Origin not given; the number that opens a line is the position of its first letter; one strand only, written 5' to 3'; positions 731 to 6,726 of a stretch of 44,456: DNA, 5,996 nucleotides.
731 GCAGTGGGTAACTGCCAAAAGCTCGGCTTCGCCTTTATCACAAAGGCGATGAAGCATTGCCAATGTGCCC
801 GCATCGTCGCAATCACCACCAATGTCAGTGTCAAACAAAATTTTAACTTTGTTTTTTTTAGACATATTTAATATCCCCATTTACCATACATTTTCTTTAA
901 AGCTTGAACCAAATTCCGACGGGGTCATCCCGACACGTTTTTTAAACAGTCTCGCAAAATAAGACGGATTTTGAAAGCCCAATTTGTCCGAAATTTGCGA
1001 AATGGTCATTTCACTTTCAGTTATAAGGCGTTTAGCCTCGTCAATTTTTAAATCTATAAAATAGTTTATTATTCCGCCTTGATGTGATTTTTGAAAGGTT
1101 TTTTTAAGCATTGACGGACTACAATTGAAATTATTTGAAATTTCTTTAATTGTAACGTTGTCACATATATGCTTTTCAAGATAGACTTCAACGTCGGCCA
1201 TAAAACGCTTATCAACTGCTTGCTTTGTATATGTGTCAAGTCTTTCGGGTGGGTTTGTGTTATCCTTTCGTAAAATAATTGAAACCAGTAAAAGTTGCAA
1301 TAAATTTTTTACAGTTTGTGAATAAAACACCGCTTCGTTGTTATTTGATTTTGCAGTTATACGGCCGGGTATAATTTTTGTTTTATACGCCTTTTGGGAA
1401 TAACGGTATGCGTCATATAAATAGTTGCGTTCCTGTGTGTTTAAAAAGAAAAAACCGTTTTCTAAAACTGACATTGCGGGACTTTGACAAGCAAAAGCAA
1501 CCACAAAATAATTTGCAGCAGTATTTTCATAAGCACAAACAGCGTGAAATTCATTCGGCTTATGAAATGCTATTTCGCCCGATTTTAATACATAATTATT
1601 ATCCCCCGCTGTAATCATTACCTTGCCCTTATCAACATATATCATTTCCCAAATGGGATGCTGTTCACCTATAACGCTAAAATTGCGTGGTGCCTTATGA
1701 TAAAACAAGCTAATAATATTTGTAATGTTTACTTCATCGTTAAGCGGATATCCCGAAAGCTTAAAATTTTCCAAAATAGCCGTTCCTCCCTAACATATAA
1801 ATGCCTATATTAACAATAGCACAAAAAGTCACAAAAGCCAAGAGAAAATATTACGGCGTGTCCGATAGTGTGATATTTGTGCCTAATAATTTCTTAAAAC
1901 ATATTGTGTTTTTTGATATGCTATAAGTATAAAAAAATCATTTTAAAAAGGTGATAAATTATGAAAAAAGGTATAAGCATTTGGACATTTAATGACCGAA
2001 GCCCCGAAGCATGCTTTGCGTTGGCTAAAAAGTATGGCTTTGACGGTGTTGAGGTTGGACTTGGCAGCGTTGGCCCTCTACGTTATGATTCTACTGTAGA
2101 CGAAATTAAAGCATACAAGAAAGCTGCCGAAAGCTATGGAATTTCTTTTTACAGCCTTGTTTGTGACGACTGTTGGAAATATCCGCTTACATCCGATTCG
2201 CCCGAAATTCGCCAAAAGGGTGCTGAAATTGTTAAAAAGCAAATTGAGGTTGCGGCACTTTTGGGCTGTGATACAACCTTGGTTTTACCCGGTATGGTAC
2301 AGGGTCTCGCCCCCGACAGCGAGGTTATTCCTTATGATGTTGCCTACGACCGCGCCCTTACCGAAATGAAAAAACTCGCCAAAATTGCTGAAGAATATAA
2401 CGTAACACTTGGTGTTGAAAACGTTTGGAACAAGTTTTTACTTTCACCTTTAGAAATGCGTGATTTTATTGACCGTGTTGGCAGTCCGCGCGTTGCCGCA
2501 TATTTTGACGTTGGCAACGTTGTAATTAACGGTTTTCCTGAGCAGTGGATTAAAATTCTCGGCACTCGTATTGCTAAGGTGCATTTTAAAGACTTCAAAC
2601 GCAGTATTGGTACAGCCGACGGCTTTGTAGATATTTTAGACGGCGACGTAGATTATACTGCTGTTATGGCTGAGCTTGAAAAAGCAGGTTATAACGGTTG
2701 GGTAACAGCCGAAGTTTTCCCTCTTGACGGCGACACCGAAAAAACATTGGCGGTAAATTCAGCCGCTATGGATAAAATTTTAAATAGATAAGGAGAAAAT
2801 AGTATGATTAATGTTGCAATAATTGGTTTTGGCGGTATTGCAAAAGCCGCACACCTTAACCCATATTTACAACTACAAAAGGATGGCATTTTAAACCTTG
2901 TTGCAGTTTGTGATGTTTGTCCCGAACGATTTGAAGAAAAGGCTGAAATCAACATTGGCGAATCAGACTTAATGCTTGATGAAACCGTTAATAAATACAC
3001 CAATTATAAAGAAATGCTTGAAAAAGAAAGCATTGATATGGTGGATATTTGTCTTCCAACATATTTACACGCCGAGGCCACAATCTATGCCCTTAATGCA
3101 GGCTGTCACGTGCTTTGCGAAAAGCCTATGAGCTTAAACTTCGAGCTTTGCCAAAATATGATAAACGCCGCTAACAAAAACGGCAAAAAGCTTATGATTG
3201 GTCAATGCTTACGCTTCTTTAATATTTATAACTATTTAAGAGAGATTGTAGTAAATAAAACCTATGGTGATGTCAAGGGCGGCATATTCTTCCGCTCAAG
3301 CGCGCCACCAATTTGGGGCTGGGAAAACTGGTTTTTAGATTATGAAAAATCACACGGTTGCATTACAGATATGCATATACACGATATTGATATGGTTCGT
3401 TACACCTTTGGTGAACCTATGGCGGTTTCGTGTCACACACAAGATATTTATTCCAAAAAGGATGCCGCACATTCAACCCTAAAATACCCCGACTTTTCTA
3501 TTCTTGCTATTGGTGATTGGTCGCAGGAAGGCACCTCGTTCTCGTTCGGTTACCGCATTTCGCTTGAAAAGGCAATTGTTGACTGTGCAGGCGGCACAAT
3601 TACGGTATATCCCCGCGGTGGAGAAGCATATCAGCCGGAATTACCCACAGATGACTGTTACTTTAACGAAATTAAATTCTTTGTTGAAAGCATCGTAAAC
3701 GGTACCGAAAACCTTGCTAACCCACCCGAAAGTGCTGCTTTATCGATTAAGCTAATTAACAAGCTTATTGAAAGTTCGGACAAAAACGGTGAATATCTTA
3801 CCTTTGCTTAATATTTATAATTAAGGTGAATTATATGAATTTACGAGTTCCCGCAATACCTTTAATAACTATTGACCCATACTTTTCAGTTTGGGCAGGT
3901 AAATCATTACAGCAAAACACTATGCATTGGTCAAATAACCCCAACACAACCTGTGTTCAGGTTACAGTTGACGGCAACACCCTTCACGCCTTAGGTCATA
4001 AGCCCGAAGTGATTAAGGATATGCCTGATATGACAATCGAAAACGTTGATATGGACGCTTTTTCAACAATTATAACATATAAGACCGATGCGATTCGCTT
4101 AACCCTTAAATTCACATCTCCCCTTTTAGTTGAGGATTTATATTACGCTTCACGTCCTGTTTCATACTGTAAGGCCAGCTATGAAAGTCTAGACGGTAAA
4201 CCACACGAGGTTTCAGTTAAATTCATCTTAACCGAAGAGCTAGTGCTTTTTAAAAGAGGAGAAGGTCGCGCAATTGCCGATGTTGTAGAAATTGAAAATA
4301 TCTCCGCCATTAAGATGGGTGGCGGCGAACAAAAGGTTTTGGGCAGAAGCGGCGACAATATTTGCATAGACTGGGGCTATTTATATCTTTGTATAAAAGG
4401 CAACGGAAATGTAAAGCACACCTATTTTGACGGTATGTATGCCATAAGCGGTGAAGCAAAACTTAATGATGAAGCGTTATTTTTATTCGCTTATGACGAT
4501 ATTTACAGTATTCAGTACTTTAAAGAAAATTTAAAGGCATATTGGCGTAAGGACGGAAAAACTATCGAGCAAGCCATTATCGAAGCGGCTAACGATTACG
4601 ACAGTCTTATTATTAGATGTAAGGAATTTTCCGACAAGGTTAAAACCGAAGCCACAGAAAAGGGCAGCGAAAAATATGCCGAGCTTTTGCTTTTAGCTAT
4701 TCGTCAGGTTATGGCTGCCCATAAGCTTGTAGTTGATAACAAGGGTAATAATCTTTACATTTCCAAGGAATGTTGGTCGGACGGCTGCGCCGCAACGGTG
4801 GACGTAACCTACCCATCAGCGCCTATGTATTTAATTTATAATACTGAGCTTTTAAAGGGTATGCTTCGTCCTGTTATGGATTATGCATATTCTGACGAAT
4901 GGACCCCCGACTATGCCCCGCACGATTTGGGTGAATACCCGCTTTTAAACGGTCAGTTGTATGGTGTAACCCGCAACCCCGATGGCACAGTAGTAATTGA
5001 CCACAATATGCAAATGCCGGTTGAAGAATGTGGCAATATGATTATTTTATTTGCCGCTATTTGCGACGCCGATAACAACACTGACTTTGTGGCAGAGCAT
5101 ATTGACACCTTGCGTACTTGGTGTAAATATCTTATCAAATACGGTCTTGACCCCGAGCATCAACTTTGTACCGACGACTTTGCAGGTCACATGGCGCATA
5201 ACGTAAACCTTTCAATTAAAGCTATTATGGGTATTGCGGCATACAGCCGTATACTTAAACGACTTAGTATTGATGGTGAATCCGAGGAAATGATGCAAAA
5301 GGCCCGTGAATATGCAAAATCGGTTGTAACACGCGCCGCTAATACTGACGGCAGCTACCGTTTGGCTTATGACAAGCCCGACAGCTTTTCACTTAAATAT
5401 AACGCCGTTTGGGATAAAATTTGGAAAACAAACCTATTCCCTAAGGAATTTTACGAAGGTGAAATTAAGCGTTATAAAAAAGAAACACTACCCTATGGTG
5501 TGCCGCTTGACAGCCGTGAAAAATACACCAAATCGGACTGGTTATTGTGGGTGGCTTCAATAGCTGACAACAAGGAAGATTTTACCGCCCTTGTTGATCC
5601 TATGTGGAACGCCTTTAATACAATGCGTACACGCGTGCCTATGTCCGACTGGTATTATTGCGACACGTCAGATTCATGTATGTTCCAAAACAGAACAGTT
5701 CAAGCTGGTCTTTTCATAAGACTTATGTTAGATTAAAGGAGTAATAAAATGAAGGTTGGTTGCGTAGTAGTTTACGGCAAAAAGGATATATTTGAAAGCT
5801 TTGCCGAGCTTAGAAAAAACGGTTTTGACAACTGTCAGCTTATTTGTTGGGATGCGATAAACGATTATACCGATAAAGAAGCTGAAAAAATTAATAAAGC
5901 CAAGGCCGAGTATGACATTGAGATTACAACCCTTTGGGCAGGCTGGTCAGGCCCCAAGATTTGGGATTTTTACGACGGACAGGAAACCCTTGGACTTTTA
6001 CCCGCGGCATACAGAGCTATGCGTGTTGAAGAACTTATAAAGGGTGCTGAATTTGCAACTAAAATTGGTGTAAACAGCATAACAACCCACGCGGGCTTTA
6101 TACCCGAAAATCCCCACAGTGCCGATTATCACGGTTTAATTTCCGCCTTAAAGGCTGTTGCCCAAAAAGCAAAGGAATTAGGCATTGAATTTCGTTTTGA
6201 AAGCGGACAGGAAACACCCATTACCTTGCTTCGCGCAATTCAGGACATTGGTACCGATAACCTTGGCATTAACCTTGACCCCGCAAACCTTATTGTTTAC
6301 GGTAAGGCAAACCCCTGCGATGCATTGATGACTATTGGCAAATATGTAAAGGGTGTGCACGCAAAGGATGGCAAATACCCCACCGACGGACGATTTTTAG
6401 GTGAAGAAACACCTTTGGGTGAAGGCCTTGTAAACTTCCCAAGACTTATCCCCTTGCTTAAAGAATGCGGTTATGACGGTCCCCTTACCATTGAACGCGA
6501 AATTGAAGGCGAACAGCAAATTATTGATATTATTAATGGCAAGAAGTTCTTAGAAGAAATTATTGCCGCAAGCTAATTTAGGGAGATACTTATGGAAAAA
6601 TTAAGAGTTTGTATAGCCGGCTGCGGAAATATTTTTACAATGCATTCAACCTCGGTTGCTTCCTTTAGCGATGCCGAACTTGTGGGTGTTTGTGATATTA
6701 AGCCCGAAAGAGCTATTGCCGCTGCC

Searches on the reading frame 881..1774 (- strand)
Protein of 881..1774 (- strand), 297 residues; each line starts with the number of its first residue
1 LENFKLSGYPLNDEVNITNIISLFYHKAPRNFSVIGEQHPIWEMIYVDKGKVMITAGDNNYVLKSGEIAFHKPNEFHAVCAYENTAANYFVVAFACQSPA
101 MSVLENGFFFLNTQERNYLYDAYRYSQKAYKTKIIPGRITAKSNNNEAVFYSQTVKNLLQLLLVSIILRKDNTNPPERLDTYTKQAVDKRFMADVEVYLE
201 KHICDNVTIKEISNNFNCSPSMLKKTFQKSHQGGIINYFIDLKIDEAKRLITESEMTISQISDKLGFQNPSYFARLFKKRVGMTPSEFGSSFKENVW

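Call 47: search_protein_families(library=pfam, proteins=[window:881-1774:-], max_evalue=0.0001)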
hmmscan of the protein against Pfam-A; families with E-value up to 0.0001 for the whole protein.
window:881-1774:- (297 aa): 4 families
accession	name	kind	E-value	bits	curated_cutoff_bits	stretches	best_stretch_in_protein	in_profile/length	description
PF00165.29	HTH_AraC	-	5.6e-19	68.2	26.6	1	254-288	7-40/42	Bacterial regulatory helix-turn-helix proteins, AraC family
PF12833.13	HTH_18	-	4.7e-17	62.5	33.6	1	213-288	2-77/80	Helix-turn-helix domain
PF02311.25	AraC_binding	-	1.6e-05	25.1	21.1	1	30-95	12-77/135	AraC-like ligand binding domain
PF07883.17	Cupin_2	-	5.1e-05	23.3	27.2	1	37-91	14-68/70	Cupin domain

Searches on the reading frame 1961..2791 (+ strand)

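Call 47: search_protein_families(library=pfam, proteins=[window:1961-2791:+], max_evalue=0.0001)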
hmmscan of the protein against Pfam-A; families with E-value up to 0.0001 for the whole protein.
window:1961-2791:+ (276 aa): 1 family
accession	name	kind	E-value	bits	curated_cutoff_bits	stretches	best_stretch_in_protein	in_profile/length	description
PF01261.30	AP_endonuc_2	-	3.5e-47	161.6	31.1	1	19-263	1-243/249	Xylose isomerase-like TIM barrel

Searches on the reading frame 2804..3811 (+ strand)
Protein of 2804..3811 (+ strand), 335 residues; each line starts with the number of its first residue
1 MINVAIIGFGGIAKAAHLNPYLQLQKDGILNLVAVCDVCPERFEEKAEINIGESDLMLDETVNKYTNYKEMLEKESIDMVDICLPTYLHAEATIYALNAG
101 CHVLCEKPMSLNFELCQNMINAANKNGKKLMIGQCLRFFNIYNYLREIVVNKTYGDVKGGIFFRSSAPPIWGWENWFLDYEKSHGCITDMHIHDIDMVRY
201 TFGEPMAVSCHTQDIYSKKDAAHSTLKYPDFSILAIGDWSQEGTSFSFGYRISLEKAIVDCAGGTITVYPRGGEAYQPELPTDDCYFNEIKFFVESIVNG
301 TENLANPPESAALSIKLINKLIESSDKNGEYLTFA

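Call 47: search_protein_families(library=pfam, proteins=[window:2804-3811:+], max_evalue=0.0001)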
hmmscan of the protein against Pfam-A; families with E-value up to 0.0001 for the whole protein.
window:2804-3811:+ (335 aa): 3 families
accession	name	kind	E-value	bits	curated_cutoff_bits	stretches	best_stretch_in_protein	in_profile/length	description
PF01408.29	GFO_IDH_MocA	-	7.2e-27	94.9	24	1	2-133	1-119/120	Oxidoreductase family, NAD-binding Rossmann fold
PF22725.1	GFO_IDH_MocA_C3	-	8.4e-13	48.8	27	1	143-233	2-96/124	GFO/IDH/MocA C-terminal domain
PF02894.22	GFO_IDH_MocA_C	-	2.7e-05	24.5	22.9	1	174-230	30-93/218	Oxidoreductase family, C-terminal alpha/beta domain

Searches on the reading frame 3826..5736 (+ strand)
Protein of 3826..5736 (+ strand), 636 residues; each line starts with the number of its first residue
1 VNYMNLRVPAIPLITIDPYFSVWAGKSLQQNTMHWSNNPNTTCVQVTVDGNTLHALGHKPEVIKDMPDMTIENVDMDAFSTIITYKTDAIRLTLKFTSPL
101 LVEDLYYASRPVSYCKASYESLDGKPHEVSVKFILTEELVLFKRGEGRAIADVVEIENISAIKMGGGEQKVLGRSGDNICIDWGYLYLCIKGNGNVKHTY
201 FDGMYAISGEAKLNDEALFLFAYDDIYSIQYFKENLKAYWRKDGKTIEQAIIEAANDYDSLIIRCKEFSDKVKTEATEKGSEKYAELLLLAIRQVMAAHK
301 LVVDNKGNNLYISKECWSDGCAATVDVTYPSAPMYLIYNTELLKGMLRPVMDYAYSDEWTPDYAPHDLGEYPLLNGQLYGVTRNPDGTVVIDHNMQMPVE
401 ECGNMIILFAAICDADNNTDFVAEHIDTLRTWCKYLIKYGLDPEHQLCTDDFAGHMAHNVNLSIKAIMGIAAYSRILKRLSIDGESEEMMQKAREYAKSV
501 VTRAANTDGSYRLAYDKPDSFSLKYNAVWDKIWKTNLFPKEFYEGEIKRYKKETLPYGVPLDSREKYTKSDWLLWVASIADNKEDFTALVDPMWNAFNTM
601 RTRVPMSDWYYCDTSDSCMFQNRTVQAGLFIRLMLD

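Call 47: search_protein_families(library=pfam, proteins=[window:3826-5736:+], max_evalue=0.0001)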
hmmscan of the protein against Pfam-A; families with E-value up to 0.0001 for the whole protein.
window:3826-5736:+ (636 aa): 3 families
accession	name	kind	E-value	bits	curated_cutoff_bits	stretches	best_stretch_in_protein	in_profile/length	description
PF16335.10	GtaA_6_Hairpin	-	6.2e-124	414.2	24.9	1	281-633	1-343/343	Glutaminase A six helical-hairpin domain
PF17168.10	DUF5127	-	4.1e-29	102.4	28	2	80-196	2-115/229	Domain of unknown function (DUF5127)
PF16334.10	DUF4964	-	7.3e-10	39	30.7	1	4-59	22-79/88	Domain of unknown function (DUF4964)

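Call 71: search_protein_families(library=ncbifam, proteins=[window:3826-5736:+], max_evalue=0.00001)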
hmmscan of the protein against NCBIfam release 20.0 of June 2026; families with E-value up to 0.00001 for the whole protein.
window:3826-5736:+ (636 aa): 0 families

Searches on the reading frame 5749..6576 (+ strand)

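Call 47: search_protein_families(library=pfam, proteins=[window:5749-6576:+], max_evalue=0.0001)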
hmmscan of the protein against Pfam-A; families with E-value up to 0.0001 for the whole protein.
window:5749-6576:+ (275 aa): 1 family
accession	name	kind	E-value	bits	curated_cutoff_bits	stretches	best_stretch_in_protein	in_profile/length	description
PF01261.30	AP_endonuc_2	-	3.7e-31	109.1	31.1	1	18-255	1-236/249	Xylose isomerase-like TIM barrel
